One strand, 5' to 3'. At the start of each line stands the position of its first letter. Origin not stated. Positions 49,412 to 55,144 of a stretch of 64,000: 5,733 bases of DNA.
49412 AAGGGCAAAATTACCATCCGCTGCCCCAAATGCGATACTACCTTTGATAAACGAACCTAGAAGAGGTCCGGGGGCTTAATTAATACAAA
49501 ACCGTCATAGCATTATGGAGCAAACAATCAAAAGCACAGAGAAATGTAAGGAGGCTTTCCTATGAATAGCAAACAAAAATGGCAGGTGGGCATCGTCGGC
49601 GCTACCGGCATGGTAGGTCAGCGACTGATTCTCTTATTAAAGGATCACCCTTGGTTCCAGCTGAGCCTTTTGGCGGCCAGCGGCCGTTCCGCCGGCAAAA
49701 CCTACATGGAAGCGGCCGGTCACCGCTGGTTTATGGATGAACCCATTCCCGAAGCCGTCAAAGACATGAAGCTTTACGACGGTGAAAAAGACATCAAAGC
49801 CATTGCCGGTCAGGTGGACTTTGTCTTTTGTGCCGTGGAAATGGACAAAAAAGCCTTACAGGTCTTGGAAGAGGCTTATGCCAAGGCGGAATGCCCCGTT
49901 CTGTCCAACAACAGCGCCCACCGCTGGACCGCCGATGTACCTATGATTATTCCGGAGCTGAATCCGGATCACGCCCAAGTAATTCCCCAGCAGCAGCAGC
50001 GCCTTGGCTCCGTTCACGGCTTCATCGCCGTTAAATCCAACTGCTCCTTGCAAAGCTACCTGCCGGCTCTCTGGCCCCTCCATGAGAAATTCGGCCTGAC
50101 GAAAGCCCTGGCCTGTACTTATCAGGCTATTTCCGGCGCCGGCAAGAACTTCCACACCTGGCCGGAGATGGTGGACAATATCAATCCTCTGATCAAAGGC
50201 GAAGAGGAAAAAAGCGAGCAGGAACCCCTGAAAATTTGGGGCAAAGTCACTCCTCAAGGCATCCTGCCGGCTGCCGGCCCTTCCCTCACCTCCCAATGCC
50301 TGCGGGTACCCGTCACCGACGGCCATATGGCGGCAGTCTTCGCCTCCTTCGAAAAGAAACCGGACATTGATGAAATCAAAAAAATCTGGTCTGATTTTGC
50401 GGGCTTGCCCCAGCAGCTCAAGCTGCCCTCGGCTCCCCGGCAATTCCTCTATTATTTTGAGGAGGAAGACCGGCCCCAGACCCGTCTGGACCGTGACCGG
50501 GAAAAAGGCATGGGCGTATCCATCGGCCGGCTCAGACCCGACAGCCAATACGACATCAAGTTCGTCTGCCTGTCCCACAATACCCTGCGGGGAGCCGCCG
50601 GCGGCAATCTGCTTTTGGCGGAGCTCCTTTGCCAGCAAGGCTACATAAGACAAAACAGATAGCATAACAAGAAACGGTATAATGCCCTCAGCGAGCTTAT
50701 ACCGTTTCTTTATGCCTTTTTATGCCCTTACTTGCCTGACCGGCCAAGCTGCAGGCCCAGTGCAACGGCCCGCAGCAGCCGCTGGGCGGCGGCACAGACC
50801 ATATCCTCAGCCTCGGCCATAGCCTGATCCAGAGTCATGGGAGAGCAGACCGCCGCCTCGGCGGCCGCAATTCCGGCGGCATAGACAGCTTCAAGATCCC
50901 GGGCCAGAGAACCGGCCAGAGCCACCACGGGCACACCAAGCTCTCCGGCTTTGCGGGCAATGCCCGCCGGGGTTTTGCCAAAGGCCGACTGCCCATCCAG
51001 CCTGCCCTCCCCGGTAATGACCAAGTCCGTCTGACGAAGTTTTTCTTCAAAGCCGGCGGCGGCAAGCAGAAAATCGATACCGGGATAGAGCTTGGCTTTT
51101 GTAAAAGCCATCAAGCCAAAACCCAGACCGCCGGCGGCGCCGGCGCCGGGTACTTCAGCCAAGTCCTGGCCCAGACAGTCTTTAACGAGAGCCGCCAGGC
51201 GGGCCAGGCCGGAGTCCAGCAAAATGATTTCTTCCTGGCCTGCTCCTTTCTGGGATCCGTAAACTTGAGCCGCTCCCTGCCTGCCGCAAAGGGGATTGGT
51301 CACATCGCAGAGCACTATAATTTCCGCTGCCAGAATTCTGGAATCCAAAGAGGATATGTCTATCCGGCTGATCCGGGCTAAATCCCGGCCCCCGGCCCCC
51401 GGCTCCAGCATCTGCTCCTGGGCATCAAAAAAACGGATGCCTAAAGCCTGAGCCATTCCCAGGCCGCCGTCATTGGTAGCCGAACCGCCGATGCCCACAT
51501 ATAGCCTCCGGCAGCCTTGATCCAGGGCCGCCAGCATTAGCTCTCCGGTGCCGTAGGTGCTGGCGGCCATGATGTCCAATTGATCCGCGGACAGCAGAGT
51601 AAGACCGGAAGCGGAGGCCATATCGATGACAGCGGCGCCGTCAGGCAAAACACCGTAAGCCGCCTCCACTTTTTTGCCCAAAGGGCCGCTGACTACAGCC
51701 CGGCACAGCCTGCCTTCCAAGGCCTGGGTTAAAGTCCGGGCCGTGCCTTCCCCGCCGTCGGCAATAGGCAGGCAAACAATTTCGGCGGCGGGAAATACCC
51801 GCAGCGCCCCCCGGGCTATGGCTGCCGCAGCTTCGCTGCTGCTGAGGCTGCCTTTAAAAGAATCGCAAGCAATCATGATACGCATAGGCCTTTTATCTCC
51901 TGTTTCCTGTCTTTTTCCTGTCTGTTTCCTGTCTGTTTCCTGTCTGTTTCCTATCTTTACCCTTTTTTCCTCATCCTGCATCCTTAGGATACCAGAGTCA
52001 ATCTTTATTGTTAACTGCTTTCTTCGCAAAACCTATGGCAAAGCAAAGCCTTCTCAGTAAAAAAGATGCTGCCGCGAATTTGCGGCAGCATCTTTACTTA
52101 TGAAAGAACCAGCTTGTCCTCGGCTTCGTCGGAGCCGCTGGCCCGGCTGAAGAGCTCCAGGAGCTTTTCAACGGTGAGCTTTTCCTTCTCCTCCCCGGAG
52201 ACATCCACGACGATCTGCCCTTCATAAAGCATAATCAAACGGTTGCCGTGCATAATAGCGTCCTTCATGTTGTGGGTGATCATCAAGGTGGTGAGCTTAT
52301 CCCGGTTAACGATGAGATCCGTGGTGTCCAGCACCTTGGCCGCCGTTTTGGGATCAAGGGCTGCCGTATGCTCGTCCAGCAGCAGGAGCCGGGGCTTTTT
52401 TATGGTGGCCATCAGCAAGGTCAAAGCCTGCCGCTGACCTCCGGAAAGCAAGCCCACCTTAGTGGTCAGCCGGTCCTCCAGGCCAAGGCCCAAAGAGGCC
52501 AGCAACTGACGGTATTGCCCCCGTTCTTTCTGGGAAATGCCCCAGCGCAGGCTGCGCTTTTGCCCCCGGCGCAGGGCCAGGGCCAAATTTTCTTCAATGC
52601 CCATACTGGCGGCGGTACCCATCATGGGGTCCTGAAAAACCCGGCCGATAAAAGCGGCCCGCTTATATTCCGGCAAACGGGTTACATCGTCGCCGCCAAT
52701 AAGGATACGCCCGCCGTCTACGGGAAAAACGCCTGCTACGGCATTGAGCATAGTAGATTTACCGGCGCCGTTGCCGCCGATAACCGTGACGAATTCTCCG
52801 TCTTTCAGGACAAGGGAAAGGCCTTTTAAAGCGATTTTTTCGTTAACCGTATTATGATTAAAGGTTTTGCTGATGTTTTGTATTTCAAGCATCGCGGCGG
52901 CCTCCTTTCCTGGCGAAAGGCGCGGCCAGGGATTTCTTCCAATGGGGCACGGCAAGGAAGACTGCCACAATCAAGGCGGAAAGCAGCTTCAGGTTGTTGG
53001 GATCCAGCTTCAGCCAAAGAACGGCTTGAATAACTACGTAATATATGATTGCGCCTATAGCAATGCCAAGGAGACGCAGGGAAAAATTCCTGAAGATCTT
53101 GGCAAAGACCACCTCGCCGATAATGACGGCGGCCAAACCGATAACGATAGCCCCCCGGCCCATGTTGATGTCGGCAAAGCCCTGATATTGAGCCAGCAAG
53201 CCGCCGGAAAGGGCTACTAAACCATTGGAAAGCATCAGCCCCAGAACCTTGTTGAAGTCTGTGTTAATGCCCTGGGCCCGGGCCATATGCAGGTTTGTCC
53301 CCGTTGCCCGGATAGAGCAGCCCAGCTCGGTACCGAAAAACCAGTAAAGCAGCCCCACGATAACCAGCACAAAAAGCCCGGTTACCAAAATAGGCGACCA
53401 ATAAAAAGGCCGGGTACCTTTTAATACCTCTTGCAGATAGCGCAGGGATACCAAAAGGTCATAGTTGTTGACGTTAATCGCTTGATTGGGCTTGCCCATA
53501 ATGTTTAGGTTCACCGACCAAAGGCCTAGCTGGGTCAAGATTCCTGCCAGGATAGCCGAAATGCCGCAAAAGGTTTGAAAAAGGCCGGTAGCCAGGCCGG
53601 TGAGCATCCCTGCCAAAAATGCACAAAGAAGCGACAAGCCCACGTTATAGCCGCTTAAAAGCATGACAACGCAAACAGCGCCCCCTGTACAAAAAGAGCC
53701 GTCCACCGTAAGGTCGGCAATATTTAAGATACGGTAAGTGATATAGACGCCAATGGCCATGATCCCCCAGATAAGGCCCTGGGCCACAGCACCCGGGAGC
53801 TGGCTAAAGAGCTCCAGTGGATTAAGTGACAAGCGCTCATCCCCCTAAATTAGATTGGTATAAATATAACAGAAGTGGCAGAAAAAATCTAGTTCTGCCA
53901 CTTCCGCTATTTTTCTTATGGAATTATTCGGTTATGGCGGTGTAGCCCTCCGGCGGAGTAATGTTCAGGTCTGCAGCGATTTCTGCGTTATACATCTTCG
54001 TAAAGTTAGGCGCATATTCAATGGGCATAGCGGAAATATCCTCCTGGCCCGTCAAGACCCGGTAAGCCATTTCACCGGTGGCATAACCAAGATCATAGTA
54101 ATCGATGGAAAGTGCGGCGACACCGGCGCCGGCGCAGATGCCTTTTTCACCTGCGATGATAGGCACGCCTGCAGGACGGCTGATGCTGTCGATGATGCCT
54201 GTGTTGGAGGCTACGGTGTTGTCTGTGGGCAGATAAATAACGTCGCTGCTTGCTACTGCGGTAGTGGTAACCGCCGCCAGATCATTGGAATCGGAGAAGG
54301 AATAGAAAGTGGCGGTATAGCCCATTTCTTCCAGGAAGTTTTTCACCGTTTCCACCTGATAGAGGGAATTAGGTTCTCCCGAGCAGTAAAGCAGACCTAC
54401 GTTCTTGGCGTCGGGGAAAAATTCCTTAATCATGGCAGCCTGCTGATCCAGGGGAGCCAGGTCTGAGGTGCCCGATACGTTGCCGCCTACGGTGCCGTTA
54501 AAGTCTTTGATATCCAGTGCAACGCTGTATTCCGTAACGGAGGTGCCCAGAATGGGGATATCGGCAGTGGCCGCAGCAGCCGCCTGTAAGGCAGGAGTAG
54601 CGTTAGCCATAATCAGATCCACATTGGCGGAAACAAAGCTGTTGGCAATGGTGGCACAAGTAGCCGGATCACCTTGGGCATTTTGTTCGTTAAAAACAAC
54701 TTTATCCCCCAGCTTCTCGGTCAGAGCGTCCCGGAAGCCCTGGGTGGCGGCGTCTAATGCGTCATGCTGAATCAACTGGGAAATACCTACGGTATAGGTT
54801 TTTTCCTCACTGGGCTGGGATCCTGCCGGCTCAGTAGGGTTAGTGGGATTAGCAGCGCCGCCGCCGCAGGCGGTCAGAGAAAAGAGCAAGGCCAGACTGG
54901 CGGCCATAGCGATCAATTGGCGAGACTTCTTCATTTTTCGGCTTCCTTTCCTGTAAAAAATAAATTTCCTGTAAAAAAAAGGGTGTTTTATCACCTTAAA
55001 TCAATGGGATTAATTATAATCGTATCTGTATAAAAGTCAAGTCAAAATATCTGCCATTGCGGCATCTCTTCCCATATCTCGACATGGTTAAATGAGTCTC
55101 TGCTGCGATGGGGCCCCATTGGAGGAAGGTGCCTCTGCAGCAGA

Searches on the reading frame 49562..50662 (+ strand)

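Call 23: search_protein_families(library=pfam, proteins=[window:49562-50662:+])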
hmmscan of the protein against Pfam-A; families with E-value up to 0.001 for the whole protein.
window:49562-50662:+ (366 aa): 2 families
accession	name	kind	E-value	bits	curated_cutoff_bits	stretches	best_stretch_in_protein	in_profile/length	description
PF02774.23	Semialdhyde_dhC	-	1.1e-29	104.3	26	1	170-342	1-183/184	Semialdehyde dehydrogenase, dimerisation domain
PF01118.30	Semialdhyde_dh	-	1.5e-26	93.6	26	1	8-138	1-118/121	Semialdehyde dehydrogenase, NAD binding domain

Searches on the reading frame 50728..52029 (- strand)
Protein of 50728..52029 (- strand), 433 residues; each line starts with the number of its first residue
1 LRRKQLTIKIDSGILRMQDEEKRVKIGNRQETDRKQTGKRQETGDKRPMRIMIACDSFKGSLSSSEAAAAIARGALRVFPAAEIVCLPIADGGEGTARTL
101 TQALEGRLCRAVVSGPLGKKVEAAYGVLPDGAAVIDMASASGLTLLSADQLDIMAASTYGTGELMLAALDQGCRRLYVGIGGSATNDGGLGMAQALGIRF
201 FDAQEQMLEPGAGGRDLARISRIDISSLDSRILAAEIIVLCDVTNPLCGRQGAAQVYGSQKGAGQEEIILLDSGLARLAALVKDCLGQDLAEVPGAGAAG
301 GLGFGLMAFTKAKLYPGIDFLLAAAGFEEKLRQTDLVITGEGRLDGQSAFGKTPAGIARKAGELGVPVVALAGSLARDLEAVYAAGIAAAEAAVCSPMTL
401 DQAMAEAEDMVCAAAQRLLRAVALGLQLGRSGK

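Call 23: search_protein_families(library=pfam, proteins=[window:50728-52029:-])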
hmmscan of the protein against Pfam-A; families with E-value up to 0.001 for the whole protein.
window:50728-52029:- (433 aa): 1 family
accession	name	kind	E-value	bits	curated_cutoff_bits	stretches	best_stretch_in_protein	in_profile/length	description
PF02595.20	Gly_kinase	-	7e-138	460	23.3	1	51-422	1-371/372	Glycerate kinase family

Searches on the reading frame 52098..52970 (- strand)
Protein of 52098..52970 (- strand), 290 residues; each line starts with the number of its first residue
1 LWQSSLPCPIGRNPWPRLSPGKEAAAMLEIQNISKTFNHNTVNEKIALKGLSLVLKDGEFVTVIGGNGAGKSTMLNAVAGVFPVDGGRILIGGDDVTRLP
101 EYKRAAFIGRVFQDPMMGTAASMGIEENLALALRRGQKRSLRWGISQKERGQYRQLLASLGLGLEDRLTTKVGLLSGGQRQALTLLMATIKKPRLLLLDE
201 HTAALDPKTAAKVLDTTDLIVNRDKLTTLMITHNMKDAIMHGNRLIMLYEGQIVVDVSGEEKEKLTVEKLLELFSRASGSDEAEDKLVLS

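Call 23: search_protein_families(library=pfam, proteins=[window:52098-52970:-])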
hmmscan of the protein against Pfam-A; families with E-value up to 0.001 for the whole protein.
window:52098-52970:- (290 aa): 3 families
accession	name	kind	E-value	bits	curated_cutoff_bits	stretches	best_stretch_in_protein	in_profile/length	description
PF00005.33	ABC_tran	-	4.5e-25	89.3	25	1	48-203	1-137/137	ABC transporter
PF02463.25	SMC_N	-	2e-08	34.4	40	1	58-247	24-210/220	RecF/RecN/SMC N terminal domain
PF13304.12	AAA_21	-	5.5e-05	23.8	27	0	161-234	224-299/304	AAA domain, putative AbiEii toxin, Type IV TA system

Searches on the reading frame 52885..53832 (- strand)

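Call 60: search_protein_families(library=pfam, proteins=[window:52885-53832:-], max_evalue=0.00001)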
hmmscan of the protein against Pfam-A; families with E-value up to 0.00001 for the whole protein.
window:52885-53832:- (315 aa): 1 family
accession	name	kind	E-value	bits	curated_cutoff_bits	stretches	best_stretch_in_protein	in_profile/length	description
PF02653.21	BPD_transp_2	-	6.8e-25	88.2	26.8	1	16-293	6-266/269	Branched-chain amino acid transport system / permease component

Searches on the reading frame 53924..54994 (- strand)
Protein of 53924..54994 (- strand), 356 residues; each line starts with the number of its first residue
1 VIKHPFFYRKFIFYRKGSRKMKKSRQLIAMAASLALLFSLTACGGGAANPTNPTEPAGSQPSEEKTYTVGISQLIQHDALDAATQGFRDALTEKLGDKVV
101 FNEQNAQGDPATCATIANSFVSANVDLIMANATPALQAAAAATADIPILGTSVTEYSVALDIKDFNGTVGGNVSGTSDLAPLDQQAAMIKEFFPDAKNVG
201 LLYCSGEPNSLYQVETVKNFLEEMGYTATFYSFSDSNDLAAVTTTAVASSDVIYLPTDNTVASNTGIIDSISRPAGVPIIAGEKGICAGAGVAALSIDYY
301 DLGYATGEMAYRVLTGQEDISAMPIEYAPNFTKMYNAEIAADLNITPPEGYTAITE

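Call 11: search_protein_families(library=pfam, proteins=[window:53924-54994:-])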
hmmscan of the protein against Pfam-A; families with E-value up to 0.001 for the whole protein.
window:53924-54994:- (356 aa): 2 families
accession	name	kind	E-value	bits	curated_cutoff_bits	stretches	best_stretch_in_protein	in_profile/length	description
PF04392.18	ABC_sub_bind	-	9.1e-60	202.8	25.9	1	69-349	2-283/293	ABC transporter substrate binding protein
PF13407.12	Peripla_BP_4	-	4.6e-06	26.8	35.1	1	80-317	13-257/258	Periplasmic binding protein domain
